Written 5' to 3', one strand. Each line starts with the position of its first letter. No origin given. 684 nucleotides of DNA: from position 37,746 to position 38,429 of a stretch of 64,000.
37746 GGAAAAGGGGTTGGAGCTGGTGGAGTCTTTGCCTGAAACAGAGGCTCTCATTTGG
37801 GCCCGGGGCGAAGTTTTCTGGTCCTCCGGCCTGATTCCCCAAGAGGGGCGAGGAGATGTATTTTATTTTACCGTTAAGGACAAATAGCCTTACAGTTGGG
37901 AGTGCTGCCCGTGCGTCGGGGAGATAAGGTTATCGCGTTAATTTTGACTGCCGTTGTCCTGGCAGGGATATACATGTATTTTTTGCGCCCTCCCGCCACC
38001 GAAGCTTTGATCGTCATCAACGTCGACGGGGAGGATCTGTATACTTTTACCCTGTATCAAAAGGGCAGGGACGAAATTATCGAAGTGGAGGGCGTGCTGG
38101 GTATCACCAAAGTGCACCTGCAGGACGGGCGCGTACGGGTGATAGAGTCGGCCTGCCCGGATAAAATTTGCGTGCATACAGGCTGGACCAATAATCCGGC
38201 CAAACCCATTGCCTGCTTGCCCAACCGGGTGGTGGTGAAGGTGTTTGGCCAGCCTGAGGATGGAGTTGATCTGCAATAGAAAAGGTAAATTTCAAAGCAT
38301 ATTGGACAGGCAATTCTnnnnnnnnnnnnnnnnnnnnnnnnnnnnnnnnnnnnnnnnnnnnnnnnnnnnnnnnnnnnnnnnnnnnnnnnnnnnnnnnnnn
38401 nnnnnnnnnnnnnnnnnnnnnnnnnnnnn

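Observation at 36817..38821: ApbE lipoprotein + NusG_II (DUF1312) + Gx transporter trio at the end of the rnf-mrp block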

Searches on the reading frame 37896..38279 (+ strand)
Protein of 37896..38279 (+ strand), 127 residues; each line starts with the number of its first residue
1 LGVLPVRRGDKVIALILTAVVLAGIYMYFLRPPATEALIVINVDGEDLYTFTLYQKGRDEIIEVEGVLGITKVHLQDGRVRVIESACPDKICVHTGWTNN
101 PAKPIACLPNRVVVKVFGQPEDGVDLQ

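Call 4: search_protein_families(library=pfam, proteins=[window:37896-38279:+], max_evalue=0.01)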
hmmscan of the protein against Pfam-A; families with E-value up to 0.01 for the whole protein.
window:37896-38279:+ (127 aa): 1 family
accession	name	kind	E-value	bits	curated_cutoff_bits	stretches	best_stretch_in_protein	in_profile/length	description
PF07009.16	NusG_II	-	1.6e-28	99.4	29.6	1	14-118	3-105/107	NusG domain II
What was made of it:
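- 37911..38279 (+): eetA-type NusG_II/DUF1312 protein: one N-terminal membrane helix plus a beta-barrel domain with a Cys triad. The longest ORF starts at TTG 37896. PF07009 E=1.6e-28 (call 4).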

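Call 6: search_protein_families(library=ncbifam, proteins=[window:37896-38279:+], max_evalue=0.01)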
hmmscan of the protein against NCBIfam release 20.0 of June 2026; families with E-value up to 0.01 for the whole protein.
window:37896-38279:+ (127 aa): 0 families

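Call 19: find_homologous_proteins(query=window:37896-38279:+, max_evalue=0.001)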
Query window:37896-38279:+ (127 aa): 21 proteins with E <= 0.001 among 36 candidates.
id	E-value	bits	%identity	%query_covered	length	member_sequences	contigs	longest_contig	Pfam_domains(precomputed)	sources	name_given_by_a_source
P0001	4.5e-75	268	99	96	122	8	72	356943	PF07009.17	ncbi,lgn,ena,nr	ncbi:MAG: NusG domain II-containing protein [Firmicutes bacterium]|nr:NusG domain II-containing prot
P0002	2.8e-49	184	67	96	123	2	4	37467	PF07009.17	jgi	-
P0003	3.6e-49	184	66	96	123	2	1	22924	PF07009.17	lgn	-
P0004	9.5e-47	176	72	83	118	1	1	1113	PF07009.17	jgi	-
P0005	9.5e-44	166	65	92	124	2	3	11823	PF07009.17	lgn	-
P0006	2.7e-42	162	56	96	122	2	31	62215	PF07009.17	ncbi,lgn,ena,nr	ncbi:MAG: NusG domain II-containing protein [Eubacteriales bacterium]|nr:NusG domain II-containing p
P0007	7.1e-42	160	61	96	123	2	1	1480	PF07009.17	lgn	-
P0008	1.9e-40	156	57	92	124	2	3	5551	PF07009.17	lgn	-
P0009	2.0e-40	156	57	96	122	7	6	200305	PF07009.17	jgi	jgi:hypothetical protein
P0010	6.3e-40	154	61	95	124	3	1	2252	PF07009.17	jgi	jgi:hypothetical protein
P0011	8.7e-40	153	58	96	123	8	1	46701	PF07009.17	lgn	-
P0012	1.6e-39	153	62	84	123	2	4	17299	PF07009.17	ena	-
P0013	8.1e-39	150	54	96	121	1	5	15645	PF07009.17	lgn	-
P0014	1.0e-37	147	58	96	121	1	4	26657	PF07009.17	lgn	-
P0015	4.1e-37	145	56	96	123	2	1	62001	PF07009.17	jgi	-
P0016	4.3e-37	145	58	96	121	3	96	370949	PF07009.17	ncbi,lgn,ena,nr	ncbi:MAG: NusG domain II-containing protein [Bacillota bacterium]|nr:NusG domain II-containing prote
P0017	5.1e-36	141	54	96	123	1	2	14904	PF07009.17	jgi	-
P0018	1.5e-35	140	54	96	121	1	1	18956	PF07009.17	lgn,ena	-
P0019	9.5e-35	137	51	96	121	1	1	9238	PF07009.17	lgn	-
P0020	9.0e-34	134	51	96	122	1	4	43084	PF07009.17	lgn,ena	-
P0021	9.2e-32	128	58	81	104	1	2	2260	PF07009.17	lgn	-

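Call 20: find_encoding_contigs(protein=P0001, flank=10000, max_places=4)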
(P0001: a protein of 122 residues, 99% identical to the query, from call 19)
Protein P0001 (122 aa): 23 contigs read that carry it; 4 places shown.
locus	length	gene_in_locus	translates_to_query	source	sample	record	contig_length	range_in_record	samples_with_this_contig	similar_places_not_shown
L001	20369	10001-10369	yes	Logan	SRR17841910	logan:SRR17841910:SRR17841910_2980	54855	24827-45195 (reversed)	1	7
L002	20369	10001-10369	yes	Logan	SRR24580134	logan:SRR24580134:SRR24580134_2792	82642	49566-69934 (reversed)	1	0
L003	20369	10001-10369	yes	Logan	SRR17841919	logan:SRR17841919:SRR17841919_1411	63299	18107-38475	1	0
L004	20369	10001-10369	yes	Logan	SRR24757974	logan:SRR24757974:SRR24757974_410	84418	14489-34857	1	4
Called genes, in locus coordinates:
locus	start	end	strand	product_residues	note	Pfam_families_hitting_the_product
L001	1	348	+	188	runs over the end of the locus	PF02508:Rnf-Nqr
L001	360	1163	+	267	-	PF04060:FeS, PF13187:Fer4_9, PF14697:Fer4_21, PF12838:Fer4_7, PF13237:Fer4_10, PF12838:Fer4_7, PF13187:Fer4_9, PF00037:Fer4, +11 more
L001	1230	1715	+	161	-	PF01899:MNHE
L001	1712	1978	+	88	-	PF04066:MrpF_PhaF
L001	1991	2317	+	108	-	PF03334:PhaG_MnhG_YufB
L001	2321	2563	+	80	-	PF13244:MbhD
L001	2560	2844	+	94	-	PF20501:MbhE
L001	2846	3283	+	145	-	PF04039:MnhB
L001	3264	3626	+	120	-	PF00420:Oxidored_q2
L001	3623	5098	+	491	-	PF00361:Proton_antipo_M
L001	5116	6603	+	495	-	PF00361:Proton_antipo_M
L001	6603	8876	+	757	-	PF00662:Proton_antipo_N (weak), PF00361:Proton_antipo_M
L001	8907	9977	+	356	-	PF02424:ApbE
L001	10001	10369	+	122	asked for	PF07009:NusG_II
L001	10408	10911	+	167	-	PF07456:Hpre_diP_synt_I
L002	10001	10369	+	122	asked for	PF07009:NusG_II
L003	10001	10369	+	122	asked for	PF07009:NusG_II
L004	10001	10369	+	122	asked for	PF07009:NusG_II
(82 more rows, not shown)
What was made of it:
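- Checked: The NusG_II gene more likely starts at GTG 37911 (122 aa), as in the 99%-identical database protein P0001 and its gene call (calls 19, 20).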

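Call 21: find_encoding_contigs(protein=P0002, flank=10000, max_places=1)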
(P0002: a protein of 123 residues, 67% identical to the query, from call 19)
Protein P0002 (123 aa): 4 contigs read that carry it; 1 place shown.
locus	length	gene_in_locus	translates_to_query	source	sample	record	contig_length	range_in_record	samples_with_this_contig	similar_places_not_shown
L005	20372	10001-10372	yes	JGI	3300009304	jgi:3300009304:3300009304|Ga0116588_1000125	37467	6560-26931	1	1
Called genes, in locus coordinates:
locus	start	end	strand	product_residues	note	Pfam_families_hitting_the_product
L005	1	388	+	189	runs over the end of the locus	PF02508:Rnf-Nqr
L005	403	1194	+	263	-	PF04060:FeS, PF13187:Fer4_9 (weak), PF14697:Fer4_21 (weak), PF12838:Fer4_7 (weak), PF13237:Fer4_10, PF12838:Fer4_7, PF13187:Fer4_9 (weak), PF00037:Fer4, +6 more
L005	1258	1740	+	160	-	PF01899:MNHE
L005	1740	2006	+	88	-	PF04066:MrpF_PhaF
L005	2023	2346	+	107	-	PF03334:PhaG_MnhG_YufB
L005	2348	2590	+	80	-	PF13244:MbhD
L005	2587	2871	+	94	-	PF20501:MbhE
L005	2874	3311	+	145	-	PF04039:MnhB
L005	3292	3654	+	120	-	PF00420:Oxidored_q2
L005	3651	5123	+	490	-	PF00361:Proton_antipo_M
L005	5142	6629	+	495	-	PF00662:Proton_antipo_N (weak), PF00361:Proton_antipo_M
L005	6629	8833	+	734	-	PF00361:Proton_antipo_M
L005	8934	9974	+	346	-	PF02424:ApbE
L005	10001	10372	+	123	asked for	PF07009:NusG_II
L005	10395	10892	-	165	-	-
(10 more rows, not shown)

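Call 22: find_encoding_contigs(protein=P0006, flank=10000, max_places=1)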
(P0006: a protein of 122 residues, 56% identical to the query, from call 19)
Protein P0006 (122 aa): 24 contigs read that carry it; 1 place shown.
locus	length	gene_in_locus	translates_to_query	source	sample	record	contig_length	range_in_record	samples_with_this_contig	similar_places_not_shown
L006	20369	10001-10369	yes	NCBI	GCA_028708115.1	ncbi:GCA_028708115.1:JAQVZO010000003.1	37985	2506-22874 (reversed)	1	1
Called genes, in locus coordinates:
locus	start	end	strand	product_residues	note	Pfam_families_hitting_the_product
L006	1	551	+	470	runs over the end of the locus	PF04205:FMN_bind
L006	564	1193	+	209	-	PF02508:Rnf-Nqr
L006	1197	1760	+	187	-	PF02508:Rnf-Nqr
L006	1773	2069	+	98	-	PF04060:FeS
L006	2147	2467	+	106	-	PF01899:MNHE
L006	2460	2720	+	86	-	PF04066:MrpF_PhaF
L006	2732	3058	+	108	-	PF03334:PhaG_MnhG_YufB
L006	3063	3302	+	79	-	PF13244:MbhD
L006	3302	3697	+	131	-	PF00420:Oxidored_q2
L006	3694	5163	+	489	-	PF00361:Proton_antipo_M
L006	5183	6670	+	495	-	PF00662:Proton_antipo_N (weak), PF10125:NADHdeh_related (weak), PF00361:Proton_antipo_M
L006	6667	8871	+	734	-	PF00361:Proton_antipo_M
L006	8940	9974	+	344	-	PF02424:ApbE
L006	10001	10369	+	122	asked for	PF07009:NusG_II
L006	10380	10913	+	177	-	PF07456:Hpre_diP_synt_I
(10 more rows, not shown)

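Call 23: find_encoding_contigs(protein=P0016, flank=10000, max_places=1)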
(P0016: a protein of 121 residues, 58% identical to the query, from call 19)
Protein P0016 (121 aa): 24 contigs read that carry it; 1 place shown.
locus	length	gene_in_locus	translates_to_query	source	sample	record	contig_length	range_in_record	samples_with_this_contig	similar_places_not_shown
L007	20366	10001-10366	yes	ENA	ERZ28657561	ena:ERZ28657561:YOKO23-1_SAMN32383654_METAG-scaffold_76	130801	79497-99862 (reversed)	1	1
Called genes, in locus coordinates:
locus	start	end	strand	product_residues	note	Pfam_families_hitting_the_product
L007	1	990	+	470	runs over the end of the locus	PF00206:Lyase_1, PF10415:FumaraseC_C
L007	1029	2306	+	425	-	PF13375:RnfC_N, PF01512:Complex1_51K, PF10531:SLBB, PF13187:Fer4_9 (faint), PF12797:Fer4_2 (faint), PF12838:Fer4_7, PF13237:Fer4_10, PF13183:Fer4_8 (faint)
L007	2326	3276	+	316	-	PF03116:NQR2_RnfD_RnfE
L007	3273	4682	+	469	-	PF04205:FMN_bind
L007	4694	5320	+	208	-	PF02508:Rnf-Nqr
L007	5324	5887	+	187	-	PF02508:Rnf-Nqr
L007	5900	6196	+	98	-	PF04060:FeS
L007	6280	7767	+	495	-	PF00361:Proton_antipo_M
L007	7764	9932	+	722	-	PF00662:Proton_antipo_N (weak), PF00361:Proton_antipo_M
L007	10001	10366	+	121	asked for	PF07009:NusG_II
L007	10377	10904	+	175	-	PF07456:Hpre_diP_synt_I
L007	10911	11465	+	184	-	PF02545:Maf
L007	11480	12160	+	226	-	PF20582:UPF0758_N, PF04002:RadC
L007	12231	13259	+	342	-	PF00022:Actin, PF06723:MreB_Mbl, PF11104:PilM_2 (faint), PF00012:HSP70, PF14450:FtsA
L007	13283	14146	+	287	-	PF04085:MreC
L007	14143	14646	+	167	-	-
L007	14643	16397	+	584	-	PF03717:PBP_dimer, PF00905:Transpeptidase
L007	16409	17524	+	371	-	PF01098:FTSW_RODA_SPOVE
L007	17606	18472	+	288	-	PF02163:Peptidase_M50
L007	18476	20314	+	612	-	PF19864:Radical_SAM_N2, PF04055:Radical_SAM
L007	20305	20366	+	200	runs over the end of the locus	PF10105:DUF2344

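Call 24: find_encoding_contigs(protein=P0009, flank=10000, max_places=1)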
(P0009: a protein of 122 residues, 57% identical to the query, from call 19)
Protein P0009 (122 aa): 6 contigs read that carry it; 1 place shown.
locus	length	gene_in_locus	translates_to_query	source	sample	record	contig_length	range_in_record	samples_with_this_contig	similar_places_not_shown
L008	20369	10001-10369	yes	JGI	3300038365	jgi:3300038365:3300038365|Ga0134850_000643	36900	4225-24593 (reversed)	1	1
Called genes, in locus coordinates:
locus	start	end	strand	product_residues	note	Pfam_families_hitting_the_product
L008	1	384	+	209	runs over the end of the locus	PF02508:Rnf-Nqr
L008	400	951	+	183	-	PF02508:Rnf-Nqr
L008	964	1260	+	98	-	PF04060:FeS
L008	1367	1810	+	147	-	PF01899:MNHE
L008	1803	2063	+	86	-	PF04066:MrpF_PhaF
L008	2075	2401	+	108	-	PF03334:PhaG_MnhG_YufB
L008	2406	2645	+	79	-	PF13244:MbhD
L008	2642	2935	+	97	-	PF20501:MbhE (weak)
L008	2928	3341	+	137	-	PF04039:MnhB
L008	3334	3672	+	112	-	PF00420:Oxidored_q2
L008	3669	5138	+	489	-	PF00361:Proton_antipo_M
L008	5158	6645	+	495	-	PF00662:Proton_antipo_N, PF00361:Proton_antipo_M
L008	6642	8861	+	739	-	PF00361:Proton_antipo_M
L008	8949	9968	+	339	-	PF02424:ApbE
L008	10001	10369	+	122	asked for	PF07009:NusG_II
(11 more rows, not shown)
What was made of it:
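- Checked: The same order recurs in relatives down to about 55% identity (calls 20-24).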

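Call 33: search_protein_representatives(protein=window:37896-38279:+)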
Query: 127 residues. Proteins with E-value up to 0.001 (for the whole library): 7592; up to 1e-10: 607; up to 1e-30: 2. The best 150 are listed.
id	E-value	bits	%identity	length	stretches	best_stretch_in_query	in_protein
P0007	2.3e-42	160.1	62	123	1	6-127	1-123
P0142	6.7e-33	129.5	54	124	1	7-125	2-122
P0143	5.4e-21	91.0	43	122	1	18-126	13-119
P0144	1.2e-20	89.9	36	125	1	8-125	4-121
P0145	1.5e-19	86.3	37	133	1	7-125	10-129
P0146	2.5e-19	85.6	42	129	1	2-117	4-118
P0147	4.6e-18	81.5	36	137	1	15-119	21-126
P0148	1.1e-17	80.4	40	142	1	9-123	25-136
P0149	1.1e-17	80.3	38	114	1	12-116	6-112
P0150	2.0e-17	79.5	39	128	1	6-121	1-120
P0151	3.2e-17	78.8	34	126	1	14-125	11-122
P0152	4.7e-17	78.3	44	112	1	10-116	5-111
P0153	6.1e-17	77.9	34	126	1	6-122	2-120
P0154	6.6e-17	77.8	38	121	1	7-126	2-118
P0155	1.0e-16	77.2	34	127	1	7-124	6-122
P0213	2.3e-14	69.6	32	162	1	5-126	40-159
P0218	2.8e-14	69.3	41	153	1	31-116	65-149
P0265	1.6e-13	66.9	34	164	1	9-120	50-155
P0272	1.8e-13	66.7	32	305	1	7-124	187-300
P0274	1.9e-13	66.6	38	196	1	7-117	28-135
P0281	2.5e-13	66.3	38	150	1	13-116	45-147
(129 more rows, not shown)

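Call 50: search_solved_structures(query=A2, max_evalue=1, show_alignments=2)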
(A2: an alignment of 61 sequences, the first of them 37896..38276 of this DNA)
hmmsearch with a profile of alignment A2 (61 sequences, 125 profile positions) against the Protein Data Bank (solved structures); distinct sequences matched with E-value up to 1: 5.
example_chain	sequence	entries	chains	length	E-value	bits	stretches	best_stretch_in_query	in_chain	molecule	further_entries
4esn_A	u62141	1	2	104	5.7e-24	87.8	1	33-124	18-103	hypothetical protein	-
2kpp_A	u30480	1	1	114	2e-22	82.9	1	29-121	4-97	Lin0431 protein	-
3ld7_A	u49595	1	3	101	8.3e-22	80.8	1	29-117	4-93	Lin0431 protein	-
4obi_A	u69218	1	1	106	6.4e-19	71.5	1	27-117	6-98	Uncharacterized protein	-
1m1g_A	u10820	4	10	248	3.5e-09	40.1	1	31-113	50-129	Transcription antitermination protein nusG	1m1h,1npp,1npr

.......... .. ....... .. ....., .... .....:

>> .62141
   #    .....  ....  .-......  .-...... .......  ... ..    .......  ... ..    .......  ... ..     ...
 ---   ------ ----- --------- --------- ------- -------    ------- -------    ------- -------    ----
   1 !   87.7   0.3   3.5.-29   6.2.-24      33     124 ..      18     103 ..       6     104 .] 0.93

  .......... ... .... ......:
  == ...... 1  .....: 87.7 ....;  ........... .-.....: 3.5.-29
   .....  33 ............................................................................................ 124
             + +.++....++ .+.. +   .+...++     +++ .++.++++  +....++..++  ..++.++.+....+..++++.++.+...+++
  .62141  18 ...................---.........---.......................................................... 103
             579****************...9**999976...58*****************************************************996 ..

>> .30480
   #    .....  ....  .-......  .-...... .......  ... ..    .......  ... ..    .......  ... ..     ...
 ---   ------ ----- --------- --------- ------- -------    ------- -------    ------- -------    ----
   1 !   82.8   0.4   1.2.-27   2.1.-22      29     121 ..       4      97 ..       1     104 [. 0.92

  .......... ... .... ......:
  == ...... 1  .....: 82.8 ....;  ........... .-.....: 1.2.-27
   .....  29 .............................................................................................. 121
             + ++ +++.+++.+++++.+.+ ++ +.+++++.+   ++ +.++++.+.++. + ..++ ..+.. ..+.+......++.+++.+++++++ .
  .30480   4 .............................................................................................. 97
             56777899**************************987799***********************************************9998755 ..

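Call 56: predict_structure(alignment_id=A2)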
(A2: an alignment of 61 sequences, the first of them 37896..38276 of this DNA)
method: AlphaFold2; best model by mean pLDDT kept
length: 127 residues; sequences in the alignment: 61
mean_pLDDT: 91.3   pTM: 0.73
mean pLDDT of the five models: 91.3, 90.9, 90.5, 90.5, 90.2
residues with pLDDT >= 90: 102; 70-90: 15; 50-70: 9; < 50: 1
segments of 3 or more residues with pLDDT < 50: none
pLDDT, mean of each block of 10 residues (from residue 1): 82 96 94 84 97 94 98 97 98 96 96 89 55
secondary structure, 60 per line:
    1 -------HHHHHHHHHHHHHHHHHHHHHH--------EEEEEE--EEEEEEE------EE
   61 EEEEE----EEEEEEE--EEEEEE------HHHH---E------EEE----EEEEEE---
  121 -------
elements in order: H8-29 E38-43 E46-52 E59-65 E70-76 E79-84 H91-94 E105-107 E112-117
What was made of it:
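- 37911..38279 (+): AlphaFold mean pLDDT 91.3, helix at residues 8-29 followed by strands (call 56).
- On EetA / NusG_II (PF07009, DUF1312): Helix at residues 8-29 followed by strands (call 56).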
